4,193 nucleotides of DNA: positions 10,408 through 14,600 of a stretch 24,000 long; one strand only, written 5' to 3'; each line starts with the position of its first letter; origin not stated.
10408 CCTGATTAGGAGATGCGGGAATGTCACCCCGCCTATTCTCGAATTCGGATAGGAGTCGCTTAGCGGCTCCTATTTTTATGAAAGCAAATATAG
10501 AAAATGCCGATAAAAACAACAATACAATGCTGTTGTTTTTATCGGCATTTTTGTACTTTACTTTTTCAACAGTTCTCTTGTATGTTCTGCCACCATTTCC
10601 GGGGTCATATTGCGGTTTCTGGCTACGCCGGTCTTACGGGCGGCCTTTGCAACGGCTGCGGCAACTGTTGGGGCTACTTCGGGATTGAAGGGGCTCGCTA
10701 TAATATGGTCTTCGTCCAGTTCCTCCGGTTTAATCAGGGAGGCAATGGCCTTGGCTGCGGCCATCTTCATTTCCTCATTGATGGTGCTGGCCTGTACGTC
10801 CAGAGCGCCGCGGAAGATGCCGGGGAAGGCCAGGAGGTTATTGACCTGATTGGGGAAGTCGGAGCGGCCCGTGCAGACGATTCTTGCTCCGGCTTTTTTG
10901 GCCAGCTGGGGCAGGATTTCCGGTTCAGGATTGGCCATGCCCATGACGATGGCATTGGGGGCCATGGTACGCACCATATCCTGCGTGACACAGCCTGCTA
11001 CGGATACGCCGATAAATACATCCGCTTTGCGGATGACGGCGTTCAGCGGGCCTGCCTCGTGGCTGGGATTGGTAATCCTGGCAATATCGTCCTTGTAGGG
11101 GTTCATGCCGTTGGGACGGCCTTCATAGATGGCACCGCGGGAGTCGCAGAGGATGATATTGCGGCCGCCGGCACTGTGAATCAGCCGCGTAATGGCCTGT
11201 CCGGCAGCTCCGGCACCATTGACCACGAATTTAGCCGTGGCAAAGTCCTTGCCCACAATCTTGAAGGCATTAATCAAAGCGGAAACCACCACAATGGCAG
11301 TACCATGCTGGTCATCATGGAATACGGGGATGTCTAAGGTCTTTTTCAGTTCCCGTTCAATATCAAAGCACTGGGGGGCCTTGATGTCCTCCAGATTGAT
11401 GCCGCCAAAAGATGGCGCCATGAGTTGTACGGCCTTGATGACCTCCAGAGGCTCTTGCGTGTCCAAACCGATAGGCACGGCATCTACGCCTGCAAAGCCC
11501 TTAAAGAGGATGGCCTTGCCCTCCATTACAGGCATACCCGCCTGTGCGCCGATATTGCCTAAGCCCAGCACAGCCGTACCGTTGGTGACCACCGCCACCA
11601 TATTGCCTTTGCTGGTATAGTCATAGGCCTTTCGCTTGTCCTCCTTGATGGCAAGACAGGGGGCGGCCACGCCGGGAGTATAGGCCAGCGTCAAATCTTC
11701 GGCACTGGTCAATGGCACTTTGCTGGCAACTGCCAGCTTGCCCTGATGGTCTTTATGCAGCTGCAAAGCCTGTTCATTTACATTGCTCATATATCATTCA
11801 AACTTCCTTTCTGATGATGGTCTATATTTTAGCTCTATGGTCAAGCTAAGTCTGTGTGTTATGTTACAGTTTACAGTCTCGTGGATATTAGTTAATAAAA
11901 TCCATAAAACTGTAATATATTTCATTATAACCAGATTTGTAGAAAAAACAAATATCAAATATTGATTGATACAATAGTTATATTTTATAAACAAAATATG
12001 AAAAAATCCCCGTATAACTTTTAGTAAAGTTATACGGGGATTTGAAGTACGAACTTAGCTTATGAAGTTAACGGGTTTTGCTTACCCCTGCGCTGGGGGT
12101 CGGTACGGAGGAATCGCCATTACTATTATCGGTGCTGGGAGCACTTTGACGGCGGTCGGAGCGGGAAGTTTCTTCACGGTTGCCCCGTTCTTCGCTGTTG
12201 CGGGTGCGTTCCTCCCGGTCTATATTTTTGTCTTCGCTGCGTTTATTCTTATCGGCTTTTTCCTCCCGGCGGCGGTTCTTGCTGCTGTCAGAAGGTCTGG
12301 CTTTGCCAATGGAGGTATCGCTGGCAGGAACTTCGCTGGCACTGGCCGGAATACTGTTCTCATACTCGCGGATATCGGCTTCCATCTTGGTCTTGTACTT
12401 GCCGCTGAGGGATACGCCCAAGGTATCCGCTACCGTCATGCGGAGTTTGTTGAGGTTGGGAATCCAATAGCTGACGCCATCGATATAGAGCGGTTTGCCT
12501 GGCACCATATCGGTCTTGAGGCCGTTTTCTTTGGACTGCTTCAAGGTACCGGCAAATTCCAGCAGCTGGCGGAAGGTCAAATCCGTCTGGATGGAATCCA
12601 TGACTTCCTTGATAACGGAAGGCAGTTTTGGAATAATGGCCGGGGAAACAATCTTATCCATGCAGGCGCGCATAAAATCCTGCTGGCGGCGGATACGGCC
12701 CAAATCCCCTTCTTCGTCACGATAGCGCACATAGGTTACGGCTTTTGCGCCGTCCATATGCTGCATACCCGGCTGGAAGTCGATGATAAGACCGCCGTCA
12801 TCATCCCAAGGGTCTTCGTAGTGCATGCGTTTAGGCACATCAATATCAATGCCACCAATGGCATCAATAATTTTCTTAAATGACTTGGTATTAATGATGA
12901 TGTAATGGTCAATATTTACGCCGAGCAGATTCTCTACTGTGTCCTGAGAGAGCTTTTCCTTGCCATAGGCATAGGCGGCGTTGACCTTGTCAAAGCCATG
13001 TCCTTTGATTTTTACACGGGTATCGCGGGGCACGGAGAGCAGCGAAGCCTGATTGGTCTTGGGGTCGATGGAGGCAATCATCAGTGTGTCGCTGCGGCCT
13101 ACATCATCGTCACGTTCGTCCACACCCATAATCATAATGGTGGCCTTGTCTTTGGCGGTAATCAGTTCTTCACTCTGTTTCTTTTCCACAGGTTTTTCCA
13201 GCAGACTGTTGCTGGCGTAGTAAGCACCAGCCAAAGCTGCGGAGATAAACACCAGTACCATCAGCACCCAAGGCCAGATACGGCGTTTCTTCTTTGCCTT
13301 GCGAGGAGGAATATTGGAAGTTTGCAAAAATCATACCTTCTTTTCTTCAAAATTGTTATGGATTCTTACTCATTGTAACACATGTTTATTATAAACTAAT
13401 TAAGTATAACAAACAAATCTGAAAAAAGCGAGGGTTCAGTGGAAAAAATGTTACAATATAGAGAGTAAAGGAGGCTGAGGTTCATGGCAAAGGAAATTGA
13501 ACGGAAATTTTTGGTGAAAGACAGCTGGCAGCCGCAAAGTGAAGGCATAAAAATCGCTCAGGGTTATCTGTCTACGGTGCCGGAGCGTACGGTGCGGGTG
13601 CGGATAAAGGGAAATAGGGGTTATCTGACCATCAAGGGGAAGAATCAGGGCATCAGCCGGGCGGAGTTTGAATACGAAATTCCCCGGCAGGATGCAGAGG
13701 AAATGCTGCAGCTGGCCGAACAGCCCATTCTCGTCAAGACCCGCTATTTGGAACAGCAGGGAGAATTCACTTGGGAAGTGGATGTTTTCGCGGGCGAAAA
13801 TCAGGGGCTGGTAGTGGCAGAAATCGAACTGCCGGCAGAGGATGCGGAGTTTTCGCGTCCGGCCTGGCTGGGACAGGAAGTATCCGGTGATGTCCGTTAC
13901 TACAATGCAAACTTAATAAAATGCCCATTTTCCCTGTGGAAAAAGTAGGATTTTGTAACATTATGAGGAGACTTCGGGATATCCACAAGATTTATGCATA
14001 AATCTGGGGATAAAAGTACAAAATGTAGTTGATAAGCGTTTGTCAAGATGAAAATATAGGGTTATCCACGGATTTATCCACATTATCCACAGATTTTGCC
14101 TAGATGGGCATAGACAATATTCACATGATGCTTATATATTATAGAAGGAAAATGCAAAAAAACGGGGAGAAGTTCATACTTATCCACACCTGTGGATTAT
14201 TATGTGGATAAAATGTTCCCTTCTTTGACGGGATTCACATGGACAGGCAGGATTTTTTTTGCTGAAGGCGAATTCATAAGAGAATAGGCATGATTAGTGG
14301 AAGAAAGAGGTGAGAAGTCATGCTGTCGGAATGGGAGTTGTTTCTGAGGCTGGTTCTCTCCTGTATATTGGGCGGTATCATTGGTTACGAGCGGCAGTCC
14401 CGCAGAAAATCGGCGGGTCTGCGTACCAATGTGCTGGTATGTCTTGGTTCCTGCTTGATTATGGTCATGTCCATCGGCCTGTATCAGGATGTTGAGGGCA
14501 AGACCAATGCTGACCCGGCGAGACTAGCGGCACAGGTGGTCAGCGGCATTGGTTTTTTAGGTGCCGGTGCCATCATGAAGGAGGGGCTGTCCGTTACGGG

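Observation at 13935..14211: Nine DnaA boxes in about 280 bp between the CYTH and mgtC genes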

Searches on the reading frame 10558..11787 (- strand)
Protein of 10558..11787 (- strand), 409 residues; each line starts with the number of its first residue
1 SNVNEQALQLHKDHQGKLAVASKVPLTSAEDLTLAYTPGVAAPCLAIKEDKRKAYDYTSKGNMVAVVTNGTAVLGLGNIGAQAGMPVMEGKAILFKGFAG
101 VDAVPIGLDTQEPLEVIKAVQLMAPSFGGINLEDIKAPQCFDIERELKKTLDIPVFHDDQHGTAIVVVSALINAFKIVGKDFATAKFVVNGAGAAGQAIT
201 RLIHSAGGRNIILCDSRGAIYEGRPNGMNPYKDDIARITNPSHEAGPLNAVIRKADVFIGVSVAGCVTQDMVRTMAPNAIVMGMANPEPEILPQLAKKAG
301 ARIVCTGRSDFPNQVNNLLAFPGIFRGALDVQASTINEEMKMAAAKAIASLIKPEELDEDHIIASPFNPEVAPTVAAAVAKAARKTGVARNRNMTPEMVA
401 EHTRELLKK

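Call 11: search_protein_families(library=pfam, proteins=[window:10558-11787:-])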
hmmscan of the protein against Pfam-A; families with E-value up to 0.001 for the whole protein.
window:10558-11787:- (409 aa): 3 families
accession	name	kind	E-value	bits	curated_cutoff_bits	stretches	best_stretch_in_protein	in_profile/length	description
PF00390.24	malic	-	7.7e-31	107.8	23.1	2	16-111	2-118/182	Malic enzyme, N-terminal domain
PF03949.21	Malic_M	-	5.3e-23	82.1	23.5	1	162-383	3-257/258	Malic enzyme, NAD binding domain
PF00208.27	ELFV_dehydrog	-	5.4e-06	26.7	23.4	1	160-238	7-79/241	Glutamate/Leucine/Phenylalanine/Valine dehydrogenase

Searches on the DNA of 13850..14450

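Call 32: search_rna_families(source=window, start=13850, end=14450, threshold=evalue, max_evalue=1)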
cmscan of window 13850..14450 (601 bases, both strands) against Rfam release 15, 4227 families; matches with E-value up to 1: 1.
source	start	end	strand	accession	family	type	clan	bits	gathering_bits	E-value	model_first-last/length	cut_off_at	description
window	14192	14279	+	RF00046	snoR30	Gene; snRNA; snoRNA; CD-box;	CL00073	18.8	60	0.26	1-96/96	no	Small nucleolar RNA R30/Z108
